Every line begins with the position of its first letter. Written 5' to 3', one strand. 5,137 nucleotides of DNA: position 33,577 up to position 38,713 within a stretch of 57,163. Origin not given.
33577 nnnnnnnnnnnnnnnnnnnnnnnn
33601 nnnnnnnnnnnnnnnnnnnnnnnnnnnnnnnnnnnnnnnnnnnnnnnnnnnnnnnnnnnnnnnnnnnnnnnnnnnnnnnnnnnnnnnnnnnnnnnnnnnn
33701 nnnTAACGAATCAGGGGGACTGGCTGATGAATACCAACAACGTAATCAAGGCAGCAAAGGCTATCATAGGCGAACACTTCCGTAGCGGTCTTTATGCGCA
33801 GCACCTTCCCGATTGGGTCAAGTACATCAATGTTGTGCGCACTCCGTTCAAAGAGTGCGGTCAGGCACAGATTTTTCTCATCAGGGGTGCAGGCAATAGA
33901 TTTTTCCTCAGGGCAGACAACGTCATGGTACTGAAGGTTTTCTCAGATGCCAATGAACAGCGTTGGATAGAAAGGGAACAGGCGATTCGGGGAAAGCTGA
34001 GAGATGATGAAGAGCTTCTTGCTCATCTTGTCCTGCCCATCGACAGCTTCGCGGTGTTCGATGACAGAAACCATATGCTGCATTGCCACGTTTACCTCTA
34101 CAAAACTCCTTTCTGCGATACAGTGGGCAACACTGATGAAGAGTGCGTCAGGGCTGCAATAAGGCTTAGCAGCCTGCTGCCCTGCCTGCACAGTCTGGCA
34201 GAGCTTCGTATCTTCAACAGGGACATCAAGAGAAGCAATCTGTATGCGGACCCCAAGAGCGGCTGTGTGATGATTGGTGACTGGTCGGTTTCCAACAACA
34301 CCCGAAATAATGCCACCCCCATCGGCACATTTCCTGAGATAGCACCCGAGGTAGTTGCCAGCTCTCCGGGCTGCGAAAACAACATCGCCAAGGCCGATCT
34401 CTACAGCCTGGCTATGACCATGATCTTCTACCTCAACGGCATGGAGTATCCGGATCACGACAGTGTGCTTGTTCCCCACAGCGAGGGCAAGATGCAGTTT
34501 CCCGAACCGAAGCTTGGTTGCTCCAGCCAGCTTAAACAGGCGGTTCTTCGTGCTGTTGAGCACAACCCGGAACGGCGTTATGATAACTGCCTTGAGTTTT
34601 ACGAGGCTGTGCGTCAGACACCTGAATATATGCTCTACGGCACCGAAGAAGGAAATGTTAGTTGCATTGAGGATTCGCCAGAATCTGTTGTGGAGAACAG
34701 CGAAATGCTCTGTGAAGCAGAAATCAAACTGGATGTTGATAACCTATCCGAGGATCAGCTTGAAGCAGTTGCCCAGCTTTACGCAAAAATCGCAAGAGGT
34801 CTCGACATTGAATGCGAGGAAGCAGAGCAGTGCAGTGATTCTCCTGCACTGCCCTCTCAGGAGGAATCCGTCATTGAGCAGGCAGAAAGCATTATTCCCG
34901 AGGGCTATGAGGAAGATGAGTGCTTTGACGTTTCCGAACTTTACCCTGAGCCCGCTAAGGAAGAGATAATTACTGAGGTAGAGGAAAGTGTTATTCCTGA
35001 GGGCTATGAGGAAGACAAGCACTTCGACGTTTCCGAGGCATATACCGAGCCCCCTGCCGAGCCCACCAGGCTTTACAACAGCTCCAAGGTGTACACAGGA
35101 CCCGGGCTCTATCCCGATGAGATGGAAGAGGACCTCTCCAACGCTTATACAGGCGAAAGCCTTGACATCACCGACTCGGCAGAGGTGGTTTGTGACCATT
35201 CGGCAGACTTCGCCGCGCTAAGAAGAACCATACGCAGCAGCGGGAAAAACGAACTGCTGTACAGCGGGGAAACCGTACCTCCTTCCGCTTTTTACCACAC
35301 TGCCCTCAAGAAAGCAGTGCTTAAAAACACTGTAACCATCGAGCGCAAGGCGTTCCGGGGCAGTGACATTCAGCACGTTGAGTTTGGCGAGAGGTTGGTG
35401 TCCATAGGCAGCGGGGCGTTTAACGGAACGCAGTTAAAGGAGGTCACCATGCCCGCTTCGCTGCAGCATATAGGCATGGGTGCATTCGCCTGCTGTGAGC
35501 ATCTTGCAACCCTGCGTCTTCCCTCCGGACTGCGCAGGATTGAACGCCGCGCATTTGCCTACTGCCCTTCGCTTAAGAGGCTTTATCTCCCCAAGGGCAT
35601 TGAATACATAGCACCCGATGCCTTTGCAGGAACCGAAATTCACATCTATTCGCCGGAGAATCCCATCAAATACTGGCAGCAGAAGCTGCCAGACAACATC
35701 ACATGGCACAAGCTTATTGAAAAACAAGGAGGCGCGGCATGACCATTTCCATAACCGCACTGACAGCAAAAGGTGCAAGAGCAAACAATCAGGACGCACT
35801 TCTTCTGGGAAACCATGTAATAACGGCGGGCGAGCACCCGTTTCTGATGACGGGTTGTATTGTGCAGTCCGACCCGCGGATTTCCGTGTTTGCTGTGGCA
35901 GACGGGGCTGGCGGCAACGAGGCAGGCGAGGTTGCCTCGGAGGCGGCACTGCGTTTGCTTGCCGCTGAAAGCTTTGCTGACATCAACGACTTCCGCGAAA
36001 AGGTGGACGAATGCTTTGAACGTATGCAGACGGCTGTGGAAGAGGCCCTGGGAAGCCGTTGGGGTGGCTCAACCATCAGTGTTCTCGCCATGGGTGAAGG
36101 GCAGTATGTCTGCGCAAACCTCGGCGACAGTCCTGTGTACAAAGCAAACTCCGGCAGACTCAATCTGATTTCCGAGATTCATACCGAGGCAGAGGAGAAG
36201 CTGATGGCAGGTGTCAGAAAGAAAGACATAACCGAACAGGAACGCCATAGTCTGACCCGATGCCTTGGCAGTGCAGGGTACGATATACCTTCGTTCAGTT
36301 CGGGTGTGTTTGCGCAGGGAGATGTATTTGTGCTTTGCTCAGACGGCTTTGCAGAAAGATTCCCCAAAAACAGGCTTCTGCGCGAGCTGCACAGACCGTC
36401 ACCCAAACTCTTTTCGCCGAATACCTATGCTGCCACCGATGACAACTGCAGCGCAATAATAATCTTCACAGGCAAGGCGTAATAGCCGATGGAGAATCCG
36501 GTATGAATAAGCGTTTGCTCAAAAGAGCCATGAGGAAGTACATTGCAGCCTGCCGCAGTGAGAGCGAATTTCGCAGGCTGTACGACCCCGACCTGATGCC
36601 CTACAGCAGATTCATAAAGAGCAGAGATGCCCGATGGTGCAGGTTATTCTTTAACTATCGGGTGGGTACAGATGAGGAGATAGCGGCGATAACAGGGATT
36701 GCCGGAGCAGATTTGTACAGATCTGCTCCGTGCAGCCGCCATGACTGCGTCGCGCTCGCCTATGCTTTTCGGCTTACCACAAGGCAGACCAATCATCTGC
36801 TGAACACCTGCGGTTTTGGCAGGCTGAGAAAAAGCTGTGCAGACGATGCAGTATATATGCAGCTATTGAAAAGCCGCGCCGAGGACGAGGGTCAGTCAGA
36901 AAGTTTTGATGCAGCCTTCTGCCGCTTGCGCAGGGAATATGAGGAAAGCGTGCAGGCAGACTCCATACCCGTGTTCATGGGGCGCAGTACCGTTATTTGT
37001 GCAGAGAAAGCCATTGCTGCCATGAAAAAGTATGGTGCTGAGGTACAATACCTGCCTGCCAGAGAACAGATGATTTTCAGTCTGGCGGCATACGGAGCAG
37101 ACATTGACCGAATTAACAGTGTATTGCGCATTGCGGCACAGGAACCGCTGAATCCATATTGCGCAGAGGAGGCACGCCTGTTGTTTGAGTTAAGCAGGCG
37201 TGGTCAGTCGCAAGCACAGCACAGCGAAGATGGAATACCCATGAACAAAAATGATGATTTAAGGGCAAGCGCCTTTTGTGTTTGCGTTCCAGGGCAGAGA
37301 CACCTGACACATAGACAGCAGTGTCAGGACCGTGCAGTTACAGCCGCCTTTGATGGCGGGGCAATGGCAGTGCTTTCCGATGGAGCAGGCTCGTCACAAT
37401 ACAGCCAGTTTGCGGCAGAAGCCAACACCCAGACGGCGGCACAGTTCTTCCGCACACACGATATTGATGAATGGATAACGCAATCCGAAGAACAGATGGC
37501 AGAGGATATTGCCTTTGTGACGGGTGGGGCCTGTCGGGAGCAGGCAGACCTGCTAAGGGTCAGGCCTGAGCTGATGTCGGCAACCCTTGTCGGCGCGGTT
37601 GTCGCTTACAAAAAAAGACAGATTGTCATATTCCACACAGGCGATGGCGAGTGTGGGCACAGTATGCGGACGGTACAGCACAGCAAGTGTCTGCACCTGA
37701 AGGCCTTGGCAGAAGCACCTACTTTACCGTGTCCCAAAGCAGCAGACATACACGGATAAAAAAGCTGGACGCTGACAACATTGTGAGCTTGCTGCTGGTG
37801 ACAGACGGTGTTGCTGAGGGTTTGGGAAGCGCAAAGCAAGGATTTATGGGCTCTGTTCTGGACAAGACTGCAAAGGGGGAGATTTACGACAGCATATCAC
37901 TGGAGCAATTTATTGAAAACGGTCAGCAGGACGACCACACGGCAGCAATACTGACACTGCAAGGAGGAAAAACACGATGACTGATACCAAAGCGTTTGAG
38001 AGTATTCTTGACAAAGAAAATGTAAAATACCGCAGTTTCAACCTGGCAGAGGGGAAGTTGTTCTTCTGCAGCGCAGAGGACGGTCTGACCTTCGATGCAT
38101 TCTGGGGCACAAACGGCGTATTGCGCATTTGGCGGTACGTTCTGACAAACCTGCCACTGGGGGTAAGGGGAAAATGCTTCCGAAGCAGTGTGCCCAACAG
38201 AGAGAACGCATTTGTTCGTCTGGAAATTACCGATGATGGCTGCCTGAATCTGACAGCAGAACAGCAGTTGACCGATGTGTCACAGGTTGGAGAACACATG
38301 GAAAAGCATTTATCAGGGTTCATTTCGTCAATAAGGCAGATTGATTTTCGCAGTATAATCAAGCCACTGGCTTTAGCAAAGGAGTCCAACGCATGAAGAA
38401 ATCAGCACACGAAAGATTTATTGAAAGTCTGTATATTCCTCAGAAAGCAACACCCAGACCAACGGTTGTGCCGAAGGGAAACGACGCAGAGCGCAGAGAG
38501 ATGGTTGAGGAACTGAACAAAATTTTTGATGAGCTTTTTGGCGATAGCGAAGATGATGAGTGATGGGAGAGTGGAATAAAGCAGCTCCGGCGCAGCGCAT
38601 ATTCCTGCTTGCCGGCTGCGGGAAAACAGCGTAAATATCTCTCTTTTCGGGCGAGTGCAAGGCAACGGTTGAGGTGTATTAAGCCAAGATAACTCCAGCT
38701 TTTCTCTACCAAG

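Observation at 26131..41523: A ~15.4-kb co-directional accessory gene block: unknown genes, OmpA-like lipoprotein, FHA, private SEDS/bPBP pair, LRR-kinase, two PP2C, ClpP paralogue and a TM-less VirD4-like ATPase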

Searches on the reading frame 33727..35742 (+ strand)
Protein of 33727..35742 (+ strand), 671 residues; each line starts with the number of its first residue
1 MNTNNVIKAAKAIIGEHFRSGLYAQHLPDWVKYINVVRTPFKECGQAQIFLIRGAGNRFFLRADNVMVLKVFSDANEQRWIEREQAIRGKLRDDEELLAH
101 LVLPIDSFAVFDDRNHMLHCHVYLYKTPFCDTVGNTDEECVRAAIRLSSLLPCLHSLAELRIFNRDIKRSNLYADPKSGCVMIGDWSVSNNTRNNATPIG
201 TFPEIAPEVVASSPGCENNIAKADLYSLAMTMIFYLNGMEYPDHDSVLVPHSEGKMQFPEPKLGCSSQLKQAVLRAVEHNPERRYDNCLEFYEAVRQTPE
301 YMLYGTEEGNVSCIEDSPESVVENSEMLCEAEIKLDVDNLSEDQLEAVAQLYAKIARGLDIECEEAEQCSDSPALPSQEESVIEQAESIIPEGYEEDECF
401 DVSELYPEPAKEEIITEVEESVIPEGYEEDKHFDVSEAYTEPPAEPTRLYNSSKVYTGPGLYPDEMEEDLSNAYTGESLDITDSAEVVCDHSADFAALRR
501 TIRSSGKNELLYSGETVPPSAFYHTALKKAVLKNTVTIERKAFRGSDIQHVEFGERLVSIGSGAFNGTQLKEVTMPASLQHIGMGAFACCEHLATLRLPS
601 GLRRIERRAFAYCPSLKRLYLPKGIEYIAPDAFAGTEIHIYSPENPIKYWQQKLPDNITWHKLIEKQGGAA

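Call 4: search_protein_families(library=pfam, proteins=[window:33727-35742:+], max_evalue=0.01)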
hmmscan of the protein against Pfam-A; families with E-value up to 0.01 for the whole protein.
window:33727-35742:+ (671 aa): 3 families
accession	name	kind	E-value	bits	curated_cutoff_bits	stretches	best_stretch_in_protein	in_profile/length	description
PF13306.12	LRR_5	-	2.6e-26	92.4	27.7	1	516-636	2-123/127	BspA type Leucine rich repeat region (6 copies)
PF00069.31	Pkinase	-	6.6e-08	32.7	31.7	1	149-246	106-201/263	Protein kinase domain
PF13855.12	LRR_8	-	0.0039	17.4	27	0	578-621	12-56/61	Leucine rich repeat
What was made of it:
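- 33727..35742 (+): Soluble Hanks-type Ser/Thr kinase with an acidic repeat linker and C-terminal BspA-type LRRs. Pfam Pkinase plus LRR_5 (call 4).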

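Call 9: search_protein_families(library=padloc, proteins=[window:33727-35742:+], max_evalue=0.01)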
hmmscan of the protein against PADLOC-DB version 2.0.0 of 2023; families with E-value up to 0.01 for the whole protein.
window:33727-35742:+ (671 aa): 15 families
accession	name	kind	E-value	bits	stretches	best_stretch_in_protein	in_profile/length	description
PDLC04053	PD-T4-6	-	1.2e-10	39.4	1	149-300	118-273/311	-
PDLC04042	PD-T4-6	-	1.5e-07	29.4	1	142-299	113-273/292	-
PDLC04041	PD-T4-6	-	3.8e-07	27.7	1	160-298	148-293/443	-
PDLC04044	PD-T4-6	-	1.7e-06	25.5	1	146-314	143-308/372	-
PDLC04047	PD-T4-6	-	9.1e-06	23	1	149-301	119-275/327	-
PDLC04054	PD-T4-6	-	1.9e-05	22.3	1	148-296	118-271/347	-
PDLC04039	PD-T4-6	-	2.3e-05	21.6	1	163-298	136-275/458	-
PDLC04045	PD-T4-6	-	2.7e-05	21.3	1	146-298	144-298/350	-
PDLC04051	PD-T4-6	-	3.9e-05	20.8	1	141-298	136-294/476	-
PDLC04062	PD-T4-6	-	6.5e-05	20.1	1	147-240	143-236/450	-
PDLC04138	mad6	-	7.4e-05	19.8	1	154-312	166-323/659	mads_6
PDLC04043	PD-T4-6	-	0.00029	18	1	159-309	133-288/452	-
PDLC04057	PD-T4-6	-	0.0011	16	1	159-298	126-270/443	-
PDLC03921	MkoA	-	0.0086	11.7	0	150-298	320-466/1607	-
PDLC04050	PD-T4-6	-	0.0094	12.9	0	161-240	183-264/480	-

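Call 67: search_solved_structures(query=window:33727-35742:+, max_evalue=0.001, show_alignments=1)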
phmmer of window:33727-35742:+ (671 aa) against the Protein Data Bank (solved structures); distinct sequences matched with E-value up to 0.001: 27.
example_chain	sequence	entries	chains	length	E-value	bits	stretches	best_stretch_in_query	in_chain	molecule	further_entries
4fs7_A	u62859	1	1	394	1.5e-31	113.1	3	520-629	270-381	Uncharacterized protein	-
4gt6_A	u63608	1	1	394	1.5e-20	76.7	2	563-637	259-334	Cell surface protein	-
6mlx_A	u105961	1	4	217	6e-17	64.8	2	556-635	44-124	Leucine-rich repeat protein TpLRR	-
4cp6_A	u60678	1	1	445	1.8e-15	59.9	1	534-634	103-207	CHOLINE BINDING PROTEIN PCPA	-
4fd0_A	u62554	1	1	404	2.4e-14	56.2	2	522-619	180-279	Leucine rich hypothetical protein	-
4fdw_A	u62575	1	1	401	4.8e-13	51.9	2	522-620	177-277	leucine rich hypothetical protein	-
4h09_A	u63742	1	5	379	1e-10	44.3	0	572-641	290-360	Hypothetical leucine rich repeat protein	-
4oju_A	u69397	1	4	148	2.2e-07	33.2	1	558-628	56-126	hypothetical leucine rich repeat protein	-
6ccf_A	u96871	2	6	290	2.4e-06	29.8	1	143-285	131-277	Calcium/calmodulin-dependent protein kinase kinase 1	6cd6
3aln_A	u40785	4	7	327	0.00016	23.7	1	139-248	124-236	Dual specificity mitogen-activated protein kinase kinase 4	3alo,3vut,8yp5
5eyk_A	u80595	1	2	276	0.00027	23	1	66-251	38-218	Aurora kinase B-A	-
5k3y_A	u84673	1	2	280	0.00028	23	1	66-251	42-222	Aurora kinase B-A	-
2bfy_A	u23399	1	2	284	0.00029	22.9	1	66-251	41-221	AURORA KINASE B-A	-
4c2w_A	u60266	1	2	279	0.00031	22.8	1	66-251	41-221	AURORA KINASE B-A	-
4b8l_A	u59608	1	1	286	0.00032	22.8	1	66-251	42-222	AURORA KINASE B-A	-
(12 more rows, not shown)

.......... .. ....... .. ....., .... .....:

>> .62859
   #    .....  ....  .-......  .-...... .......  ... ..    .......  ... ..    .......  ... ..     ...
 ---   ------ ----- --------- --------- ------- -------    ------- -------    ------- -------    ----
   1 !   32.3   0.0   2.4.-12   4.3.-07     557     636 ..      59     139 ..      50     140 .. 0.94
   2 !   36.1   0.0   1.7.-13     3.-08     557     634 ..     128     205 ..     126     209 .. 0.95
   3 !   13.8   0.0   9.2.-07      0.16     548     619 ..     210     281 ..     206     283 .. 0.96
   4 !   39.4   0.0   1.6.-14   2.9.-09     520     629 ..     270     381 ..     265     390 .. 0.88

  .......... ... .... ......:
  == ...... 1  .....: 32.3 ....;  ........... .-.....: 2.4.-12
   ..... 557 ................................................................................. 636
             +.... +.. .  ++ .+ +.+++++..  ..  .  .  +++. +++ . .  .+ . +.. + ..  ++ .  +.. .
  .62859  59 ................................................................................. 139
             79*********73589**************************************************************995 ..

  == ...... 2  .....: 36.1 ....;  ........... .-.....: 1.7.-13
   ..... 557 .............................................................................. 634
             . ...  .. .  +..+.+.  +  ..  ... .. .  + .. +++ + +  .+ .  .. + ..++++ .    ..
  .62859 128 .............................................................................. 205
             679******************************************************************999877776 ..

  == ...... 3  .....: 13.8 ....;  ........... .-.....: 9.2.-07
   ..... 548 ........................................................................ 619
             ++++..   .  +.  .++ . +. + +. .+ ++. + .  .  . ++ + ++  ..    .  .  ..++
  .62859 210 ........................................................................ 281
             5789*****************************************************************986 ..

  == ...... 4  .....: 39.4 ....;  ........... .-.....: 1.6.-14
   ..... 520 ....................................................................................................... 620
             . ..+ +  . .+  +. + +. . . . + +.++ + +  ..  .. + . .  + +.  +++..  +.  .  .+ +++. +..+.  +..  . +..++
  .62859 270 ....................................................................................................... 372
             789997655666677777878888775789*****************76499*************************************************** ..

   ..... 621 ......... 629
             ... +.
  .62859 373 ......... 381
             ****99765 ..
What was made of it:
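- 33727..35742 (+): PDB LRR hits (call 67).
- On Actinobacterial-type FHA-RodA-PbpA-PknB-PstP cluster: C-terminal LRR_5 instead (calls 4, 67).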

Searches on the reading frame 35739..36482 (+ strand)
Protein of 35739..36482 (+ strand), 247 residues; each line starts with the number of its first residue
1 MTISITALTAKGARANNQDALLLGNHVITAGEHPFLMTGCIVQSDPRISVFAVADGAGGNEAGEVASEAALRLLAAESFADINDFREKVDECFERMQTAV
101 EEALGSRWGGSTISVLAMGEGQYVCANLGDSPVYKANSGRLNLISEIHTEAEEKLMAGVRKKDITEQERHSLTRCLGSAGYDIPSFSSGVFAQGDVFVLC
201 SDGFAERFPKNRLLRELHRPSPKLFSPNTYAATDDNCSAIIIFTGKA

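Call 4: search_protein_families(library=pfam, proteins=[window:35739-36482:+], max_evalue=0.01)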
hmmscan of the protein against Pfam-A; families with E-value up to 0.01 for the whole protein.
window:35739-36482:+ (247 aa): 2 families
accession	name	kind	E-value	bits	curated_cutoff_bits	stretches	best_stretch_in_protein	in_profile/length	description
PF13672.11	PP2C_2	-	1.3e-10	41.6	24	1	42-221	18-191/209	Protein phosphatase 2C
PF00481.26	PP2C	-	9.9e-07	29.1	20.3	1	30-150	28-142/255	Protein phosphatase 2C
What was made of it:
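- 35739..36482 (+): Soluble PP2C phosphatase (247 aa). Pfam PP2C_2 and PP2C (call 4).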

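Call 116: search_protein_families(library=padloc, proteins=[window:35739-36482:+], max_evalue=0.001)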
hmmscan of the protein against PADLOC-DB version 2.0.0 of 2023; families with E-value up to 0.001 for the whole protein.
window:35739-36482:+ (247 aa): 2 families
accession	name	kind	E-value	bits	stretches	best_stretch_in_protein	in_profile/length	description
PDLC04518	PDC-M21C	-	9.3e-11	39.4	1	48-204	30-186/243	-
PDLC04519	PDC-M21C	-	5e-06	24.3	1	129-205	109-183/224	-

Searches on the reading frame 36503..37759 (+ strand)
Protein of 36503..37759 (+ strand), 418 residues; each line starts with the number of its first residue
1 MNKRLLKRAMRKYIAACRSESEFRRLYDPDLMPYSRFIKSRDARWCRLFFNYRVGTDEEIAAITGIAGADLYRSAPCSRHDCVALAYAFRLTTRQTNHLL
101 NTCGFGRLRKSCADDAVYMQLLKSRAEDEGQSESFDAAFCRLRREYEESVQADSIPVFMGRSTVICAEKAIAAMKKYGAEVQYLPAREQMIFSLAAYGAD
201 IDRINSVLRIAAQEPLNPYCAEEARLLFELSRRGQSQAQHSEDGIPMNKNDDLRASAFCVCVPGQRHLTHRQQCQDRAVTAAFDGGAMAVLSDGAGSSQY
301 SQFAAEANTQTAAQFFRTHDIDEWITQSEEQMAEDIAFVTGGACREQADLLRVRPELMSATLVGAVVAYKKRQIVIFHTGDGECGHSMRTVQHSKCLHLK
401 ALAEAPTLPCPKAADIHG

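Call 4: search_protein_families(library=pfam, proteins=[window:36503-37759:+], max_evalue=0.01)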
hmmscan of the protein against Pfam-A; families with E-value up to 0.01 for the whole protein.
window:36503-37759:+ (418 aa): 1 family
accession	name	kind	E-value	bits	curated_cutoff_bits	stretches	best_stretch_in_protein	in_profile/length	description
PF13672.11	PP2C_2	-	1.3e-16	61.3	24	1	264-384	2-118/209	Protein phosphatase 2C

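Call 9: search_protein_families(library=padloc, proteins=[window:36503-37759:+], max_evalue=0.01)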
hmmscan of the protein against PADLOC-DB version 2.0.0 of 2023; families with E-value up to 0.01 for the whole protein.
window:36503-37759:+ (418 aa): 1 family
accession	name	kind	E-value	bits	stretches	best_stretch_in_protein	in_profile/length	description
PDLC04518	PDC-M21C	-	0.0064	13.7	0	269-389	13-120/243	-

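Call 26: search_protein_families(library=ncbifam, proteins=[window:36503-37759:+], max_evalue=0.05)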
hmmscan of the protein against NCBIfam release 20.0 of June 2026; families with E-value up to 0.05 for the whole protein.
window:36503-37759:+ (418 aa): 1 family
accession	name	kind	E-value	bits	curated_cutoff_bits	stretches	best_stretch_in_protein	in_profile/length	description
NF033484.1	Stp1_PP2C_phos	equivalog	0.00012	21.7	230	1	270-384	7-114/232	Stp1/IreP family PP2C-type Ser/Thr phosphatase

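Call 27: search_protein_families(library=phrogs, proteins=[window:36503-37759:+], max_evalue=0.05)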
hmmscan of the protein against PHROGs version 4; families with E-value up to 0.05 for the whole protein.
window:36503-37759:+ (418 aa): 0 families

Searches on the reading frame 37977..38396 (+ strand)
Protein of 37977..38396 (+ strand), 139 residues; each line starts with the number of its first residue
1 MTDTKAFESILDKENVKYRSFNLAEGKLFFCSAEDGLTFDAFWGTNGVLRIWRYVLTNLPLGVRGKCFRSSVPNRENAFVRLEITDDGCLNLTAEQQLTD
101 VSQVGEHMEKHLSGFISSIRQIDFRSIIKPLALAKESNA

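Call 4: search_protein_families(library=pfam, proteins=[window:37977-38396:+], max_evalue=0.01)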
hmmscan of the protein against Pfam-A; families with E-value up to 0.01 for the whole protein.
window:37977-38396:+ (139 aa): 0 families
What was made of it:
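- On DarT1-NADAR toxin-antitoxin: The neighbouring ORFs 37977-38396 and 38393-38563 have no Pfam hit, and ClpP follows downstream (call 4).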

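Call 9: search_protein_families(library=padloc, proteins=[window:37977-38396:+], max_evalue=0.01)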
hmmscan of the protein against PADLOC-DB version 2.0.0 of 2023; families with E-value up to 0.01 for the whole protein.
window:37977-38396:+ (139 aa): 0 families

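Call 26: search_protein_families(library=ncbifam, proteins=[window:37977-38396:+], max_evalue=0.05)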
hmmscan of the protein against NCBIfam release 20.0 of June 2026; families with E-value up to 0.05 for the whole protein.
window:37977-38396:+ (139 aa): 0 families

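Call 27: search_protein_families(library=phrogs, proteins=[window:37977-38396:+], max_evalue=0.05)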
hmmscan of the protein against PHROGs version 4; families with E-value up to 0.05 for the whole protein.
window:37977-38396:+ (139 aa): 0 families
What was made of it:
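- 37977..38396 (+): Unknown 139-aa protein. No family hit (calls 4, 9, 26, 27).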

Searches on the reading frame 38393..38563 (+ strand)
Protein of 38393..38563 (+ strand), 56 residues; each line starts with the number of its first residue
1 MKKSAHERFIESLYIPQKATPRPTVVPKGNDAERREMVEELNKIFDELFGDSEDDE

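Call 4: search_protein_families(library=pfam, proteins=[window:38393-38563:+], max_evalue=0.01)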
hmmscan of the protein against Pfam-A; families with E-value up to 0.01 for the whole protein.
window:38393-38563:+ (56 aa): 0 families

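Call 9: search_protein_families(library=padloc, proteins=[window:38393-38563:+], max_evalue=0.01)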
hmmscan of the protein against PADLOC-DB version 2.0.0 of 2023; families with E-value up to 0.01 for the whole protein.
window:38393-38563:+ (56 aa): 0 families

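Call 27: search_protein_families(library=phrogs, proteins=[window:38393-38563:+], max_evalue=0.05)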
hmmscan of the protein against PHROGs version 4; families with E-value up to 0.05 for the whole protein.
window:38393-38563:+ (56 aa): 0 families
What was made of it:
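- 38393..38563 (+): Unknown 56-aa peptide with an acidic C-terminus. No family hit (calls 4, 9, 27).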
